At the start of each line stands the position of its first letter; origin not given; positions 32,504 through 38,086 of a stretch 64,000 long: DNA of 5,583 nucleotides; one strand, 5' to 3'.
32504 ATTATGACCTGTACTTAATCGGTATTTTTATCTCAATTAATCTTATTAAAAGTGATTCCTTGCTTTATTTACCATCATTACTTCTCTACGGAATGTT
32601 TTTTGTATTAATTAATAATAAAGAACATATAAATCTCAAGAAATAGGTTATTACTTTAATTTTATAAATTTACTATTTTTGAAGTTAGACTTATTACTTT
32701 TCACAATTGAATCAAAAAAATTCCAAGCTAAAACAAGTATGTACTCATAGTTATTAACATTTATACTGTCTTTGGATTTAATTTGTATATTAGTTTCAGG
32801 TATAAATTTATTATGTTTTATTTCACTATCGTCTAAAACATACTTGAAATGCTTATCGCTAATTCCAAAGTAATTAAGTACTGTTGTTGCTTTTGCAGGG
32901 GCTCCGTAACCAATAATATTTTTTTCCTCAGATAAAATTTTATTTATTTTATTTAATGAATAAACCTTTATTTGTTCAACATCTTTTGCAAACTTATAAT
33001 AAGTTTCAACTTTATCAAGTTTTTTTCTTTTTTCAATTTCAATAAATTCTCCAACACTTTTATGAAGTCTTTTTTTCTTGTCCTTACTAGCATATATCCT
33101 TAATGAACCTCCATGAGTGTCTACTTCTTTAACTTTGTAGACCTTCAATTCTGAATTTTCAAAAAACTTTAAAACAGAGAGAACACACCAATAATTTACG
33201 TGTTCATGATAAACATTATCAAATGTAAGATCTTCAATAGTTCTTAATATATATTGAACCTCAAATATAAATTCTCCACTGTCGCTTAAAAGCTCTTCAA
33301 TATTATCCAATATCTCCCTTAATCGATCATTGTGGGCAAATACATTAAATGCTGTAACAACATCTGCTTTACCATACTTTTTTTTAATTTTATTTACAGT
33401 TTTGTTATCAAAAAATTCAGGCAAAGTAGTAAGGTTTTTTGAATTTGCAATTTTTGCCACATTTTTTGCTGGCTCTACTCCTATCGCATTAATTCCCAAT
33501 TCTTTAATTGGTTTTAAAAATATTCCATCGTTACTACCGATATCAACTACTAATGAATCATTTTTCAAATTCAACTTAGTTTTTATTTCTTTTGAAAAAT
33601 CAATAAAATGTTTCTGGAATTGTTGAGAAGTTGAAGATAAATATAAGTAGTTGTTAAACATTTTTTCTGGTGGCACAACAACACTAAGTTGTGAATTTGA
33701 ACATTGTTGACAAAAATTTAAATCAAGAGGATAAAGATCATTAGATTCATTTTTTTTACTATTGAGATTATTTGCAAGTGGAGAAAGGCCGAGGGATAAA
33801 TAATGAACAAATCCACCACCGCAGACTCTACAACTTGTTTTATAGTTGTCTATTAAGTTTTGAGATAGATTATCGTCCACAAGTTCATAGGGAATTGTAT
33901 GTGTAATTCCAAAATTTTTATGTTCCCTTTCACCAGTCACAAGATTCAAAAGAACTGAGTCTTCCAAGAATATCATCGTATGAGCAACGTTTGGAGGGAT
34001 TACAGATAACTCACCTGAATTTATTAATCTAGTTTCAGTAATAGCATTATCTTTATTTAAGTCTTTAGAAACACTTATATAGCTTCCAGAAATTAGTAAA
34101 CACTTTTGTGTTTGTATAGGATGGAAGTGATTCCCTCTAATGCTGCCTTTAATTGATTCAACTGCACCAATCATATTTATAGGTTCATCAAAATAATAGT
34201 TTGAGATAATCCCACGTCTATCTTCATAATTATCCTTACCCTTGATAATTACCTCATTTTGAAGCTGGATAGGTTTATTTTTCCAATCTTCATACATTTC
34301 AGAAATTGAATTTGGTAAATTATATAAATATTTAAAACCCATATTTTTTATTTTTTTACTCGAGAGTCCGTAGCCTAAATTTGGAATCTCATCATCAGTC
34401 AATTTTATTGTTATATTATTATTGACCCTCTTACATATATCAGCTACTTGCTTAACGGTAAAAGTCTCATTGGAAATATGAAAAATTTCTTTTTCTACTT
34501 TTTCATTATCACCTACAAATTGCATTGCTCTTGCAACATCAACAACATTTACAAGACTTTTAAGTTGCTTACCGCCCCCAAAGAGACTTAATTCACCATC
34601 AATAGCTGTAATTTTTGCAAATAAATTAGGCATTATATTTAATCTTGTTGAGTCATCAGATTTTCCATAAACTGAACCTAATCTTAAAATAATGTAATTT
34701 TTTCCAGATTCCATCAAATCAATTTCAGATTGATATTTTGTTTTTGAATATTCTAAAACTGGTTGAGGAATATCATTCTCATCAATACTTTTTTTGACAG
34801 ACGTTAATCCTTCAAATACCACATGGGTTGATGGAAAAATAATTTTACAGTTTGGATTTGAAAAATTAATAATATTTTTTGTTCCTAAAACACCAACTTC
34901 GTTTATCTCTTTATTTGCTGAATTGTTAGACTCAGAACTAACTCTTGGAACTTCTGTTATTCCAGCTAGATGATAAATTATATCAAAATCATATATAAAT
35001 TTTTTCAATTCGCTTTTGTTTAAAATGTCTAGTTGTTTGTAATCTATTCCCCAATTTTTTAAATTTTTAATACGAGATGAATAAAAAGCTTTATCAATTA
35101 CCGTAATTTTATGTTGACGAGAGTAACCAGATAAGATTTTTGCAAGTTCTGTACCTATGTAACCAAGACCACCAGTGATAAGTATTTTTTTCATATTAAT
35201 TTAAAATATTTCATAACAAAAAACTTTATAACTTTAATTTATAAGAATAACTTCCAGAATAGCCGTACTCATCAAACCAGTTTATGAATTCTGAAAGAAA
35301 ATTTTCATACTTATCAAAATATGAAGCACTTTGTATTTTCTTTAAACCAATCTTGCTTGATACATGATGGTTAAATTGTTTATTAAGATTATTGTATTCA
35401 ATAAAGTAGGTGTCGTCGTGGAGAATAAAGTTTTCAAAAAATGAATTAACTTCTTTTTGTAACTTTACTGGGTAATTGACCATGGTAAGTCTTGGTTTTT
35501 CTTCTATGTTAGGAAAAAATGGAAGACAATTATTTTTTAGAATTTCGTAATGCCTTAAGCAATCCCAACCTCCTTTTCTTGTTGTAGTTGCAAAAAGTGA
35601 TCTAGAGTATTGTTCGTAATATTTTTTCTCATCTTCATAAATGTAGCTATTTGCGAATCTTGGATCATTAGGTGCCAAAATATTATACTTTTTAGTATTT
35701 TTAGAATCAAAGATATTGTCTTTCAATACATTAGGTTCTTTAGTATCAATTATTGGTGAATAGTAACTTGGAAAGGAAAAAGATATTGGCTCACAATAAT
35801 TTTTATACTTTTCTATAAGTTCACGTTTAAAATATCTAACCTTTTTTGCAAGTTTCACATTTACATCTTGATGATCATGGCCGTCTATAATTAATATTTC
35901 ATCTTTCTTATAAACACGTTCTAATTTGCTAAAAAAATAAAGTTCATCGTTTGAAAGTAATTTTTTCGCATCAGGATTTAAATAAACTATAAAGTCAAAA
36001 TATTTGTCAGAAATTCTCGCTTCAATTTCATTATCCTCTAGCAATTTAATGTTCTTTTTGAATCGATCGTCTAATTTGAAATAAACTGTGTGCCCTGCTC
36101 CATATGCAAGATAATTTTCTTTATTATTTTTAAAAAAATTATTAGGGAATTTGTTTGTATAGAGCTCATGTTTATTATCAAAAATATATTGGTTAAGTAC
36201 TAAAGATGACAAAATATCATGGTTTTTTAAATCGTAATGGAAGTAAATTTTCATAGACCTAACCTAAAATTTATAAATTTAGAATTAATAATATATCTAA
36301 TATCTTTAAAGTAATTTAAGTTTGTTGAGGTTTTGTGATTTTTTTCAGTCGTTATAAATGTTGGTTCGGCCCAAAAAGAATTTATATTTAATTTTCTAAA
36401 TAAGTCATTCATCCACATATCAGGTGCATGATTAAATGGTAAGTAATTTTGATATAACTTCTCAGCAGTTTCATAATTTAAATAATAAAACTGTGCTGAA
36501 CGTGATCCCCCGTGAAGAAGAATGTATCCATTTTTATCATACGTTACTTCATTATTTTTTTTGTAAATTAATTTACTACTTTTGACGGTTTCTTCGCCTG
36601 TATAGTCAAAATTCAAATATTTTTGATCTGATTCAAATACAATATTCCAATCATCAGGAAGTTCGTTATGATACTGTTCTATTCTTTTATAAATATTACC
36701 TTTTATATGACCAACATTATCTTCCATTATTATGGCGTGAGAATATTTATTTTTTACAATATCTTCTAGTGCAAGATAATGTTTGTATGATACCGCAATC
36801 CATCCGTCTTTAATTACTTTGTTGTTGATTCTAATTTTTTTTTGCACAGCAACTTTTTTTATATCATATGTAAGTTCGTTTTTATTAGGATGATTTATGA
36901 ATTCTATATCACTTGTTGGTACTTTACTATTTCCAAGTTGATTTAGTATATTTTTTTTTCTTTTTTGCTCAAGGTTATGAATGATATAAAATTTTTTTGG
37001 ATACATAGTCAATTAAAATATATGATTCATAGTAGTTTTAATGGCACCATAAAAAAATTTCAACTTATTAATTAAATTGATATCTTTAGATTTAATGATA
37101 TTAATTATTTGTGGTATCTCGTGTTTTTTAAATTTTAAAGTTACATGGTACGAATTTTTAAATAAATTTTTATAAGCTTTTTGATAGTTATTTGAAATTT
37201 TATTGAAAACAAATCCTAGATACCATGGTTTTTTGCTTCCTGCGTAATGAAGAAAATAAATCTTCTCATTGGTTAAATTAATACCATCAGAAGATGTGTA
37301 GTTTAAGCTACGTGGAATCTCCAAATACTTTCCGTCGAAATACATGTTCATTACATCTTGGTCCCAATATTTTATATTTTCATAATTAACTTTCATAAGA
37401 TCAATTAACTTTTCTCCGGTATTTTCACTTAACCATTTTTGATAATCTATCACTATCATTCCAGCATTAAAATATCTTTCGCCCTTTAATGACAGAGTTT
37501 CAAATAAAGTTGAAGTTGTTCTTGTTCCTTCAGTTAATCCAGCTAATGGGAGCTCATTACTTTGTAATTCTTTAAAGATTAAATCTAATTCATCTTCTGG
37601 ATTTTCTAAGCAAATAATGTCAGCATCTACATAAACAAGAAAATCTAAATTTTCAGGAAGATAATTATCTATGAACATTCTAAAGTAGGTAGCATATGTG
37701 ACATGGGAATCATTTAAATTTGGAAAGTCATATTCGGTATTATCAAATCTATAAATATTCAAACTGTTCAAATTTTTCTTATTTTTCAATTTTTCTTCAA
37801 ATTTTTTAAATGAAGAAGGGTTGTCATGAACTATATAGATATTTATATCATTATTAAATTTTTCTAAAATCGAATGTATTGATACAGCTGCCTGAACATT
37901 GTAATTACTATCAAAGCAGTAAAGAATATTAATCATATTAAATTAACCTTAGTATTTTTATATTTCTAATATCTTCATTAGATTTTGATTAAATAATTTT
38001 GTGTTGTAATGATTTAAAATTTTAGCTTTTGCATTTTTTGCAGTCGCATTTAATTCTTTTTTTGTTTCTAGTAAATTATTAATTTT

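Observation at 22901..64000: About 40-kb glycosylation island built around many polytopic GT-C/Wzy-like proteins and small GT2s, without Wzx, Wzz or an initiating phosphoglycosyltransferase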

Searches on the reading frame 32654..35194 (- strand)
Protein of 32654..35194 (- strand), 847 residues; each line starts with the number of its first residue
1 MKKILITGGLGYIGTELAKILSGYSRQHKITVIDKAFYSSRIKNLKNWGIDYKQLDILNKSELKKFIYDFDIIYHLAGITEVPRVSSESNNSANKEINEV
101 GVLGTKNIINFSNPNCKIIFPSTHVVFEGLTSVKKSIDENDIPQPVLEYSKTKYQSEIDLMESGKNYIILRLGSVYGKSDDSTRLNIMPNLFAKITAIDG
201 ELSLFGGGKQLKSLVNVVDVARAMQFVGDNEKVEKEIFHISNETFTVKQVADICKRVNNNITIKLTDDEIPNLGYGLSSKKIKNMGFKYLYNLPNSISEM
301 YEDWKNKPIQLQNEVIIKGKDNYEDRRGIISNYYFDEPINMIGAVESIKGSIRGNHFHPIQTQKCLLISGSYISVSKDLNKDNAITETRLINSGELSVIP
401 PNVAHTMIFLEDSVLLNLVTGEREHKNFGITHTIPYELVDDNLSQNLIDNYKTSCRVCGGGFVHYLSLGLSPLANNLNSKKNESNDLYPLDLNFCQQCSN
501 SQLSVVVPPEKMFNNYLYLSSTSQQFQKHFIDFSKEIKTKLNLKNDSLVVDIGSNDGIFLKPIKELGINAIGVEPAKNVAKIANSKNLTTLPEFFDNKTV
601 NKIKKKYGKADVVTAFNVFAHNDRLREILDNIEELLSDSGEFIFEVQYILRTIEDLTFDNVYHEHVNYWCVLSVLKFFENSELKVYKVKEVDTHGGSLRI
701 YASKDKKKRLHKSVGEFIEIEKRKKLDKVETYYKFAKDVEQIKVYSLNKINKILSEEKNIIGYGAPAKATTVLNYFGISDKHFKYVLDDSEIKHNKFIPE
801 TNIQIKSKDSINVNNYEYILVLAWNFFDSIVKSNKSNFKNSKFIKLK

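Call 5: search_protein_families(library=pfam, max_evalue=0.01, proteins=[window:32654-35194:-])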
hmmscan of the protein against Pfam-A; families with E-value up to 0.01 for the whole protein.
window:32654-35194:- (847 aa): 13 families
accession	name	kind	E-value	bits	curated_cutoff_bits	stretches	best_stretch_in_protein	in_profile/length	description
PF08484.17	Methyltransf_14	-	5.1e-40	137.3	23.5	1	693-838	2-149/160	C-methyltransferase C-terminal domain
PF01370.27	Epimerase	-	1.4e-24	87.3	20.9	1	4-240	1-239/240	NAD dependent epimerase/dehydratase family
PF04321.23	RmlD_sub_bind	-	2.6e-21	76.4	27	1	3-246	2-218/287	RmlD substrate binding domain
PF16363.11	GDP_Man_Dehyd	-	3.5e-15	56.7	27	1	5-263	1-272/332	GDP-mannose 4,6 dehydratase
PF13489.12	Methyltransf_23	-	2.3e-14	53.9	27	1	543-686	20-162/164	Methyltransferase domain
PF01073.25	3Beta_HSD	-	6.9e-14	52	22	1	5-184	1-190/280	3-beta hydroxysteroid dehydrogenase/isomerase family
PF08421.16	Methyltransf_13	-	1.3e-13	51.3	31.3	1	455-513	1-62/62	Putative zinc binding domain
PF08242.18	Methyltransf_12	-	2.2e-09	38.3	30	1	550-641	1-97/98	Methyltransferase domain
PF08241.18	Methyltransf_11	-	3.9e-07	31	21.2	1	550-644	1-95/95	Methyltransferase domain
PF02719.21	Polysacc_synt_2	-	2.5e-05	24.1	20.2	1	4-113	1-116/293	Polysaccharide biosynthesis protein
PF13649.12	Methyltransf_25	-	7.2e-05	23.8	27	1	549-640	1-97/97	Methyltransferase domain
PF14667.12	Polysacc_synt_C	-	0.0051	17.4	28.7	0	325-413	3-91/111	Polysaccharide biosynthesis C-terminal domain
PF13847.12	Methyltransf_31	-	0.0071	16.5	27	0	574-681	42-133/145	Methyltransferase domain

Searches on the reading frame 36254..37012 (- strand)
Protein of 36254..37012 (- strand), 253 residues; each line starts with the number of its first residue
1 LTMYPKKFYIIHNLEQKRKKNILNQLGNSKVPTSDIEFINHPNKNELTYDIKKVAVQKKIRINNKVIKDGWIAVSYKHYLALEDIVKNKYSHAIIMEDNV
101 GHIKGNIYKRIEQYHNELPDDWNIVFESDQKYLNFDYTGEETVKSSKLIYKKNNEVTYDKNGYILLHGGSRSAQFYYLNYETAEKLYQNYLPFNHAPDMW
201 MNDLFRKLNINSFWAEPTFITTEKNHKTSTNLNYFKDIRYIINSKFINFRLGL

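Call 6: search_protein_families(library=pfam, max_evalue=0.01, proteins=[window:36254-37012:-])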
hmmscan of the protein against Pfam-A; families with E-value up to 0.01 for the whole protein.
window:36254-37012:- (253 aa): 1 family
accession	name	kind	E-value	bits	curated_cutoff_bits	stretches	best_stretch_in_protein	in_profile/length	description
PF01755.23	Glyco_transf_25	-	9.6e-10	39.1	24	1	8-201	4-199/199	Glycosyltransferase family 25 (LPS biosynthesis protein)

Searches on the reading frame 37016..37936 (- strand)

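Call 6: search_protein_families(library=pfam, max_evalue=0.01, proteins=[window:37016-37936:-])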
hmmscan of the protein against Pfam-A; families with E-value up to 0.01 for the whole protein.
window:37016-37936:- (307 aa): 2 families
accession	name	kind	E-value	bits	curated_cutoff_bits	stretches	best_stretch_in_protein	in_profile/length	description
PF01501.26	Glyco_transf_8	-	1.9e-34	119.9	24.3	1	3-238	1-249/253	Glycosyl transferase family 8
PF18404.7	Glyco_transf_24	-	8.6e-07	29.1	25.7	1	11-197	11-202/268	Glucosyltransferase 24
